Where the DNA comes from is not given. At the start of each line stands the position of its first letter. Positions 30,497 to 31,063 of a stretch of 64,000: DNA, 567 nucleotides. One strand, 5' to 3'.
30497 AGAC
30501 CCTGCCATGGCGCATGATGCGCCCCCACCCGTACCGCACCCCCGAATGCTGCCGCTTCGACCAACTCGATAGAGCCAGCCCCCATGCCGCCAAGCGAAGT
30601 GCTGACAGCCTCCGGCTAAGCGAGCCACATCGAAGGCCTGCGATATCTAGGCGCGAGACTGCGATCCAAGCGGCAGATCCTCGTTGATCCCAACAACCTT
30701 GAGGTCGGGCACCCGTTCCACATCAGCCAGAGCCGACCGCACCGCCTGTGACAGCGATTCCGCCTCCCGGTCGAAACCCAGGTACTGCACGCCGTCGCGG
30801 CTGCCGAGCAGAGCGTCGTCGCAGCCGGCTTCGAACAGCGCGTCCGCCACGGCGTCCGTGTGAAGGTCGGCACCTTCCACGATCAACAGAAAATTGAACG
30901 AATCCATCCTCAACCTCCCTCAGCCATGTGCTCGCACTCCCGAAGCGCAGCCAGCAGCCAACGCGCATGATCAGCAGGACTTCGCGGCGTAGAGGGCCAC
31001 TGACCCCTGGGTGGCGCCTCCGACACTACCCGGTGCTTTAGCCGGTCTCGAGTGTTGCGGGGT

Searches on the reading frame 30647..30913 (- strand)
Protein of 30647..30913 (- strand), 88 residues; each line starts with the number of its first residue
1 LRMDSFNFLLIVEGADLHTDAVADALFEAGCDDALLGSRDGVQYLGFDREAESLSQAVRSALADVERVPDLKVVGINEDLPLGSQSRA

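Call 3: search_protein_families(library=pfam, proteins=[window:30647-30913:-], max_evalue=0.01)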
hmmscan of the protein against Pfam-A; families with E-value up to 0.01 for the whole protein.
window:30647-30913:- (88 aa): 0 families

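Call 4: search_protein_families(library=padloc, proteins=[window:30647-30913:-], max_evalue=0.01)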
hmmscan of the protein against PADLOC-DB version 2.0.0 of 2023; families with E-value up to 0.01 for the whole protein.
window:30647-30913:- (88 aa): 1 family
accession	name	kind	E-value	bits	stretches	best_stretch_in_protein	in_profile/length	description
PDLC04388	PDC-M06B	-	1.1e-15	56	1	6-77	3-78/174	-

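Call 5: search_protein_families(library=ncbifam, proteins=[window:30647-30913:-], max_evalue=0.01)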
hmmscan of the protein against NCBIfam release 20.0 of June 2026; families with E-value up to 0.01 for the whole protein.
window:30647-30913:- (88 aa): 0 families

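Call 11: find_homologous_proteins(query=window:30650-30907:-, max_evalue=0.001)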
Query seq(86 aa) (86 aa): 75 proteins with E <= 0.001 among 79 candidates.
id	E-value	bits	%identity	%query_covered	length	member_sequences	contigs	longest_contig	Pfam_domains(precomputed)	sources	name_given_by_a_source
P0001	2.9e-47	176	100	100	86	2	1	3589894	-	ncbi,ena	-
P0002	7.8e-20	88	63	81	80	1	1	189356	-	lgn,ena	-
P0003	2.2e-19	87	63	84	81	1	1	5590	-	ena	-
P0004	2.2e-18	84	62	83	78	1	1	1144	-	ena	-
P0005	3.3e-18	83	61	86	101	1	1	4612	-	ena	-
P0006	2.9e-17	80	55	87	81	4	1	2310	-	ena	-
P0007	3.1e-17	80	55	100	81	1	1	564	-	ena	-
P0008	2.2e-15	74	60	76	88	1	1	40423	-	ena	-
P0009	4.2e-15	73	52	90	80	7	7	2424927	-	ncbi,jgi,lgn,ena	-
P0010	1.7e-13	68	60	73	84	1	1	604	-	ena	-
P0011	2.1e-13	68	57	76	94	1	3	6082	-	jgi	jgi:hypothetical protein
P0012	9.7e-13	66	51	90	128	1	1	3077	-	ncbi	-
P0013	1.4e-12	65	58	72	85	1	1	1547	-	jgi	jgi:hypothetical protein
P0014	2.2e-12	65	59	74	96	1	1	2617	-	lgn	-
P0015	2.2e-12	65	55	76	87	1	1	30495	-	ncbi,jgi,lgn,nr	ncbi:MAG TPA: hypothetical protein VG406_16640 [Isosphaeraceae bacterium]|jgi:hypothetical protein|n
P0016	2.9e-12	64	47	98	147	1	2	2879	-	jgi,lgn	jgi:hypothetical protein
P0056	2.1e-8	52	50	74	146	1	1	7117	-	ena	-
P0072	1.8e-6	46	56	60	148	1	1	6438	-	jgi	jgi:predicted RNase H-like HicB family nuclease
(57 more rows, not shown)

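Call 12: find_encoding_contigs(protein=P0001, flank=10000, max_places=4)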
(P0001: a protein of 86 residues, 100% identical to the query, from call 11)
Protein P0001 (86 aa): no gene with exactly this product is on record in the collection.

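Call 13: find_encoding_contigs(protein=P0009, flank=6000, max_places=7)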
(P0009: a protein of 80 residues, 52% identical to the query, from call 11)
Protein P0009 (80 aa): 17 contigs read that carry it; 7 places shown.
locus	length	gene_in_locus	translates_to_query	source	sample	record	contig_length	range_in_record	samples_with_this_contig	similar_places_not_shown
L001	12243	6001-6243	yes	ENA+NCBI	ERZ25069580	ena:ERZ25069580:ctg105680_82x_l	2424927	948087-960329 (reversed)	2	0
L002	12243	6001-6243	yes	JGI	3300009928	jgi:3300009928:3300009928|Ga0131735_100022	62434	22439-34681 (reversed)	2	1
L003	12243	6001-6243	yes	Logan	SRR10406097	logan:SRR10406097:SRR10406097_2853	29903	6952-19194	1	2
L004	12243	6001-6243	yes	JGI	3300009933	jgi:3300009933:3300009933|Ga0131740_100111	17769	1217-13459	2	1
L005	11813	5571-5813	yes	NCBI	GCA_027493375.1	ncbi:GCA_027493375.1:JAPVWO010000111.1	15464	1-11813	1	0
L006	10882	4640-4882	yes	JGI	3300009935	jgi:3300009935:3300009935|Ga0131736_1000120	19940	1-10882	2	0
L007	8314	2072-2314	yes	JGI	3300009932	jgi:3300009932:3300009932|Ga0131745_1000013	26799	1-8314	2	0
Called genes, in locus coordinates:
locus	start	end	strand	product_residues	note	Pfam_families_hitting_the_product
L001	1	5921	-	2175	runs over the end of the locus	PF00270:DEAD, PF00271:Helicase_C, PF09369:MZB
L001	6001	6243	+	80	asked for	-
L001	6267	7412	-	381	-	PF00145:DNA_methylase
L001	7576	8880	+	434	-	PF07669:Eco57I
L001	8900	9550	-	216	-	-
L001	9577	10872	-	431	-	-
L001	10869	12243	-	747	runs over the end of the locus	PF13589:HATPase_c_3, PF02518:HATPase_c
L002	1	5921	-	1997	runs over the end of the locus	PF00270:DEAD, PF00271:Helicase_C, PF09369:MZB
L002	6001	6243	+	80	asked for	-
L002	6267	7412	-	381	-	PF00145:DNA_methylase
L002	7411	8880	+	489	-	PF07669:Eco57I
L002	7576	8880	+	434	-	PF07669:Eco57I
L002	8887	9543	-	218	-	-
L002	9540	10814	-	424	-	-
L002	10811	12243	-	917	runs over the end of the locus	PF13589:HATPase_c_3, PF02518:HATPase_c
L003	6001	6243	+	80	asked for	-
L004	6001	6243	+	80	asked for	-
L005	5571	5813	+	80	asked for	-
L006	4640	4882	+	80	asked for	-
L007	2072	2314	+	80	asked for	-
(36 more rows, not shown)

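Call 14: find_encoding_contigs(protein=P0002, flank=6000, max_places=3)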
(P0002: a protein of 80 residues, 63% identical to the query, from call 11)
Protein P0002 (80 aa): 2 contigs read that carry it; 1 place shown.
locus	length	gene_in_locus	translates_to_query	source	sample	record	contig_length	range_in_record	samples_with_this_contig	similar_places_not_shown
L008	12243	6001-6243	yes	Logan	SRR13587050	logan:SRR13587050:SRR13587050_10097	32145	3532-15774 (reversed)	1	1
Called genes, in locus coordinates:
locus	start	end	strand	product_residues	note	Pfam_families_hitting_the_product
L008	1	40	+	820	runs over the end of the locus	PF00890:FAD_binding_2 (faint), PF01266:DAO, PF01946:Thi4 (faint), PF07992:Pyr_redox_2 (faint), PF16350:FAO_M, PF01571:GCV_T, PF08669:GCV_T_C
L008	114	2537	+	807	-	PF01266:DAO, PF13738:Pyr_redox_3 (faint), PF16350:FAO_M, PF01571:GCV_T, PF08669:GCV_T_C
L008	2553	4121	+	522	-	PF06253:MTTB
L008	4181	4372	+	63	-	PF06902:Fer4_19, PF13459:Fer4_15, PF13370:Fer4_13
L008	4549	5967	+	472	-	PF07992:Pyr_redox_2, PF00070:Pyr_redox, PF14759:Reductase_C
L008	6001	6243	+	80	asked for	-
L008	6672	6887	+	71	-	-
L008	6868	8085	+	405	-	PF09617:Cas_GSU0053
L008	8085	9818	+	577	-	PF09609:Cas_GSU0054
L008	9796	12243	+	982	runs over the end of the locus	PF04851:ResIII, PF22590:Cas3-like_C_2, PF18019:Cas3_HD (weak)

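Call 20: find_encoding_contigs(protein=P0076, flank=10000, max_places=4)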
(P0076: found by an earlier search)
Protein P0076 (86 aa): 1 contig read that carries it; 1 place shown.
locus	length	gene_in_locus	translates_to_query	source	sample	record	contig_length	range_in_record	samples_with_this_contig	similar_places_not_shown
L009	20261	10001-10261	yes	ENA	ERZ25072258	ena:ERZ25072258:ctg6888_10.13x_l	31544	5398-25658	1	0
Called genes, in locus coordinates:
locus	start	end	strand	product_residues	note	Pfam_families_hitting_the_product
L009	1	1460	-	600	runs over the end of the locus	PF00664:ABC_membrane, PF00005:ABC_tran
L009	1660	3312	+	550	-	PF01297:ZnuA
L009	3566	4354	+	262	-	PF00950:ABC-3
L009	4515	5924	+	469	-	PF01595:CNNM, PF00571:CBS (faint), PF03471:CorC_HlyC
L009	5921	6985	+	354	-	PF01595:CNNM, PF00571:CBS (weak)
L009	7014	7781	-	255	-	PF00106:adh_short, PF13561:adh_short_C2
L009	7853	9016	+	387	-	PF01406:tRNA-synt_1e, PF09334:tRNA-synt_1g (faint)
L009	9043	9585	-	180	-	-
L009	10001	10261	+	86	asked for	-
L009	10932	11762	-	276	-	PF01975:SurE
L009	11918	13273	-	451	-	PF13173:AAA_14, PF13635:DUF4143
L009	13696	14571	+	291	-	PF00072:Response_reg, PF00486:Trans_reg_C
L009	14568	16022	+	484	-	PF00672:HAMP, PF00512:HisKA, PF02518:HATPase_c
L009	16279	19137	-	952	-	PF00133:tRNA-synt_1, PF01406:tRNA-synt_1e (faint), PF09334:tRNA-synt_1g (weak), PF00133:tRNA-synt_1, PF08264:Anticodon_1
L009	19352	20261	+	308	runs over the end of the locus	PF02826:2-Hacid_dh_C (weak), PF03446:NAD_binding_2, PF03807:F420_oxidored (weak), PF14833:NAD_binding_11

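Call 60: predict_structure(alignment_id=A1)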
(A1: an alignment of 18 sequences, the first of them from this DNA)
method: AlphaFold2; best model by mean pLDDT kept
length: 86 residues; sequences in the alignment: 18
mean_pLDDT: 86.7   pTM: 0.74
mean pLDDT of the five models: 86.7, 86.4, 85.4, 85.4, 85.3
residues with pLDDT >= 90: 60; 70-90: 16; 50-70: 4; < 50: 6
segments of 3 or more residues with pLDDT < 50: 81-86
pLDDT, mean of each block of 10 residues (from residue 1): 91 90 93 90 93 94 92 77 42
secondary structure, 60 per line:
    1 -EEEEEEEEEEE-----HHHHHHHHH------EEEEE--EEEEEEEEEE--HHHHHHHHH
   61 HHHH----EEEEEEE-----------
elements in order: E2-12 H18-26 E33-37 E40-49 H52-64 E69-75

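Call 63: fold_search(model_id=the predicted structure, library=pdb)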
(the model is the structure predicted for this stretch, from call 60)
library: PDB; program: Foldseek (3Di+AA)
matches with E <= 10: 1451; with E <= 0.001: 0
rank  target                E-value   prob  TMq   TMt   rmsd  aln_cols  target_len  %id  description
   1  2yy3_A                8.5e-03  0.77  0.32  0.31   6.9        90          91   18  Crystal Structure of translation elongation factor EF-1 beta from Pyrococcus horikoshii (released 2007-10-30)
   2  2ibo_A                1.1e-02  0.91  0.38  0.37   6.0        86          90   15  X-ray Crystal Structure of Protein SP2199 from Streptococcus pneumoniae. Northeast Structural Genomics Consortium Targ (released 2006-10-03)
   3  2mq8_MODEL_1_A        1.2e-02  1.00  0.58  0.47   6.2       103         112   14  Solution NMR Structure of De novo designed protein LFR1 1 with ferredoxin fold, Northeast Structural Genomics  (released 2014-08-20)
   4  7db7_B                1.5e-02  0.98  0.53  0.08   4.8        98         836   22  Crystal structure of Mycobacterium tuberculosis phenylalanyl-tRNA synthetase in complex with compound GDI05-001 (released 2021-01-13)
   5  2ko1_MODEL_1_A        1.7e-02  0.97  0.49  0.49   5.7        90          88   12  Solution NMR structure of the ACT domain from GTP pyrophosphokinase of Chlorobium tepidum. Northeast Structura (released 2009-09-29)
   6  2fhm_MODEL_1_A        2.2e-02  0.96  0.47  0.45   4.4        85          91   16  Solution Structure of Bacillus subtilis Acylphosphatase (released 2007-01-02)
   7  4axj_A                2.2e-02  0.90  0.41  0.41   5.2        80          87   18  Structure of the Clostridium difficile EutM protein (released 2012-06-20)
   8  1sc6_B                2.4e-02  0.95  0.46  0.14   5.1        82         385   15  Crystal Structure of W139G D-3-Phosphoglycerate dehydrogenase complexed with NAD+ (released 2005-02-22)
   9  7daw_B                2.4e-02  0.90  0.44  0.07   5.3        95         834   21  Crystal structure of Mycobacterium tuberculosis phenylalanyl-tRNA synthetase (released 2021-01-13)
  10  5l38_A                2.5e-02  0.92  0.47  0.45   4.7        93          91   22  The structure of the hexagonal shell protein MSM0272 from the RMM microcompartment (released 2016-12-14)
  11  8pin_A                3.2e-02  0.89  0.43  0.13   4.5        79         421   13  Crystal structure of Ser33 (released 2025-01-15)
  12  6mr3_C                3.5e-02  0.99  0.57  0.25   4.0        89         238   10  Crystal structure of the competence-damaged protein (CinA) superfamily protein from Streptococcus mutans (released 2018-10-24)
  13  3ibw_A                3.5e-02  0.92  0.45  0.48   4.3        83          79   11  Crystal Structure of the ACT domain from GTP pyrophosphokinase of Chlorobium tepidum. Northeast Structural Genomics Co (released 2009-07-28)
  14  7k9m_B                3.5e-02  0.87  0.44  0.07   5.2        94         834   23  Crystal structure of the complex of M. tuberculosis PheRS with cognate precursor tRNA and 5'-O-(N-phenylalanyl)sulfamo (released 2021-05-12)
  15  9iv3_A                3.7e-02  0.91  0.46  0.43   5.0        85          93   13  Crystal structure of CcmS-CcmK1 complex from Synechocystis sp. PCC 6803 (released 2025-03-12)
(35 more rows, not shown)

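Call 66: search_protein_families(library=pfam, proteins=[P0056, P0016, P0012, L009:9043-9585:-, L008:6672-6887:+], max_evalue=0.01)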
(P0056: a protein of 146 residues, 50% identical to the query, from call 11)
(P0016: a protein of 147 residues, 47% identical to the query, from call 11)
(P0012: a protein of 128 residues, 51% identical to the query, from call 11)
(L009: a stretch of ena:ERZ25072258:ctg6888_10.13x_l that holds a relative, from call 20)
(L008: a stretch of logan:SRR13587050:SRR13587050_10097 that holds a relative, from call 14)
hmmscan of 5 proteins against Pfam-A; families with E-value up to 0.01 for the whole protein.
P0056 (146 aa): 0 families

P0016 (147 aa): 0 families

P0012 (128 aa): 0 families

L009:9043-9585:- (180 aa): 0 families

L008:6672-6887:+ (71 aa): 0 families

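Call 68: search_protein_families(library=padloc, proteins=[L009:9043-9585:-, L008:6672-6887:+, P0056, P0016, P0012, P0072, P0009, L001:8900-9550:-, L001:9577-10872:-], max_evalue=0.01)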
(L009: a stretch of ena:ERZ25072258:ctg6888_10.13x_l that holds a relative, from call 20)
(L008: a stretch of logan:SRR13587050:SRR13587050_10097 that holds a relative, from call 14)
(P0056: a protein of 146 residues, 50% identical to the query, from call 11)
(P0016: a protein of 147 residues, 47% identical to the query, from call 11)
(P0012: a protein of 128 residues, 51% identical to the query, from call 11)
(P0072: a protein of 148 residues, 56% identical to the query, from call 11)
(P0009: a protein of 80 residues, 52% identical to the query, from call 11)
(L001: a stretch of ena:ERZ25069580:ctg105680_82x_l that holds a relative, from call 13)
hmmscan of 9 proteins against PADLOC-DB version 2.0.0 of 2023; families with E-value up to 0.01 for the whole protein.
L009:9043-9585:- (180 aa): 0 families

L008:6672-6887:+ (71 aa): 0 families

P0056 (146 aa): 2 families
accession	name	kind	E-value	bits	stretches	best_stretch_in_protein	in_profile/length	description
PDLC04388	PDC-M06B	-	9.1e-22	75.8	1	4-143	7-147/174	-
PDLC04133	mad1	-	0.0078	14.5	0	76-97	5-26/60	mads_1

P0016 (147 aa): 1 family
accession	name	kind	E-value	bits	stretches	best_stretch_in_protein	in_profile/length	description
PDLC04388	PDC-M06B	-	1.1e-15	55.9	1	21-115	5-101/174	-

P0012 (128 aa): 1 family
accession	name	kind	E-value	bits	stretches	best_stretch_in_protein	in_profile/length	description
PDLC04388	PDC-M06B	-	3.8e-13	47.7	1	4-72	4-73/174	-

P0072 (148 aa): 1 family
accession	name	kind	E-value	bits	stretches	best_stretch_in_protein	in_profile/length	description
PDLC04388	PDC-M06B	-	8.8e-08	30.3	1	3-52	2-54/174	-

P0009 (80 aa): 1 family
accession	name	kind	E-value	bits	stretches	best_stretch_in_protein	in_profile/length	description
PDLC04388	PDC-M06B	-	9.7e-13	46.4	1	6-66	7-68/174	-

L001:8900-9550:- (216 aa): 0 families

L001:9577-10872:- (431 aa): 0 families

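Call 69: find_related_loci(query=A1, collection=viral_contigs, flank=4000)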
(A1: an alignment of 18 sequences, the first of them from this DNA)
Query A1 (86 aa) in viral_contigs; peptide patterns used: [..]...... (x = any residue, [..] = any of these).
36 stretches matched a pattern; 30 encode a relative of the query (tblastn E <= 1e-3); 30 distinct loci.
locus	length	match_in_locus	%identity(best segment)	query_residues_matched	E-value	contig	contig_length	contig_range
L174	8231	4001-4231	51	1-77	9e-20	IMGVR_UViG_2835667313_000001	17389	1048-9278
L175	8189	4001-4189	49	4-66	4e-16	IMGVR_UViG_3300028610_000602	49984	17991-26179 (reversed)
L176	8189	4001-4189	49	4-66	4e-16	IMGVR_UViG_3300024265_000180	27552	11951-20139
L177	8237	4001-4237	42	1-75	8e-16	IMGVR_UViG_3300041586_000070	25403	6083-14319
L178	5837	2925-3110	48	3-65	6e-15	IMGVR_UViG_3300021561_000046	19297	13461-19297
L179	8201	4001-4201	48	3-69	2e-14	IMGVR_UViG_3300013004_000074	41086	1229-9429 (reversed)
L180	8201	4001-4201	48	3-69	2e-14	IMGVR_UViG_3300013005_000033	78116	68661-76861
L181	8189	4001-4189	48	1-63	3e-14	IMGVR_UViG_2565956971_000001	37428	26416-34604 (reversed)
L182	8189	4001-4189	48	1-63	3e-14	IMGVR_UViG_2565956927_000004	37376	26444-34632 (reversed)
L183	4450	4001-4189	48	1-63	5e-14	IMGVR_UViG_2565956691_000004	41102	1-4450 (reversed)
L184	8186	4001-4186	43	1-63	7e-14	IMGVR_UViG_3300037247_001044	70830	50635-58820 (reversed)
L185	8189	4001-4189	49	1-63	2e-14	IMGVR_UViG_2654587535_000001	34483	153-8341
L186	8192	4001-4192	45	1-65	2e-13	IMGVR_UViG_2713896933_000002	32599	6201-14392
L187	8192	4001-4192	45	1-65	2e-13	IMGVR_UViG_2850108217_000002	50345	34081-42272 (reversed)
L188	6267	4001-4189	46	1-63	3e-13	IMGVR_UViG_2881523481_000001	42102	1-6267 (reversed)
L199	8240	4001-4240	37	1-82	8e-9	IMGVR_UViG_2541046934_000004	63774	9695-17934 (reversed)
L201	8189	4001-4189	46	1-63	5e-13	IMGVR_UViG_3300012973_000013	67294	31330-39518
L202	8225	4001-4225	43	4-78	4e-6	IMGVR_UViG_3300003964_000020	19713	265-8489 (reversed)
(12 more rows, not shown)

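Call 73: search_protein_families(library=padloc, proteins=[L178:2692-2919:+, L201:3757-4008:+, L202:3671-3982:+], max_evalue=0.1)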
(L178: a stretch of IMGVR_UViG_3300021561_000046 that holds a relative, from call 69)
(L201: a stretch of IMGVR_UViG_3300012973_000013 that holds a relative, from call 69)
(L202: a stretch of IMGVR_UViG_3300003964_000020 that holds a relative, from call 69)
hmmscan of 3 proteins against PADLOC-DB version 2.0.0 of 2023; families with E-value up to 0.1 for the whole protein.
L178:2692-2919:+ (75 aa): 6 families
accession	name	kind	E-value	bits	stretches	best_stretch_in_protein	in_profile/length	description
PDLC04383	PDC-M06A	-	1.1e-21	75.1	1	2-74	4-79/87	-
PDLC04385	PDC-M06A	-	7.9e-18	62.7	1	2-73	4-78/91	-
PDLC04382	PDC-M06A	-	4.2e-17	60.5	1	3-73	5-80/102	-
PDLC04386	PDC-M06A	-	6.7e-12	43.6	1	4-73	6-78/84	-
PDLC04384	PDC-M06A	-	8e-10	37.6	1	3-72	13-85/95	-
PDLC04387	PDC-M06A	-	4.5e-09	34.8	1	3-72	6-77/94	-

L201:3757-4008:+ (83 aa): 6 families
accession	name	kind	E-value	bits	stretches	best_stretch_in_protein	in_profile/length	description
PDLC04383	PDC-M06A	-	1e-22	78.4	1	8-80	3-80/87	-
PDLC04385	PDC-M06A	-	7.6e-22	75.5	1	8-80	3-80/91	-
PDLC04386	PDC-M06A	-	1.5e-18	64.9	1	8-79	3-79/84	-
PDLC04387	PDC-M06A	-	5.2e-12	44.2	1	8-78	4-78/94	-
PDLC04382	PDC-M06A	-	2.1e-11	42.2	1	8-77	3-79/102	-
PDLC04384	PDC-M06A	-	1.8e-08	33.3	1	9-81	12-89/95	-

L202:3671-3982:+ (103 aa): 6 families
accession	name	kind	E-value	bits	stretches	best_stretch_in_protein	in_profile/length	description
PDLC04383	PDC-M06A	-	4.9e-27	92.2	1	32-96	18-82/87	-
PDLC04385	PDC-M06A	-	2e-24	83.8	1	31-97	17-83/91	-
PDLC04382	PDC-M06A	-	1.8e-20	71.3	1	36-93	22-81/102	-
PDLC04386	PDC-M06A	-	5.8e-18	63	1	35-94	21-80/84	-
PDLC04384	PDC-M06A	-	2.4e-16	58.5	1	32-94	26-88/95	-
PDLC04387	PDC-M06A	-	3.4e-11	41.6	1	31-92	18-78/94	-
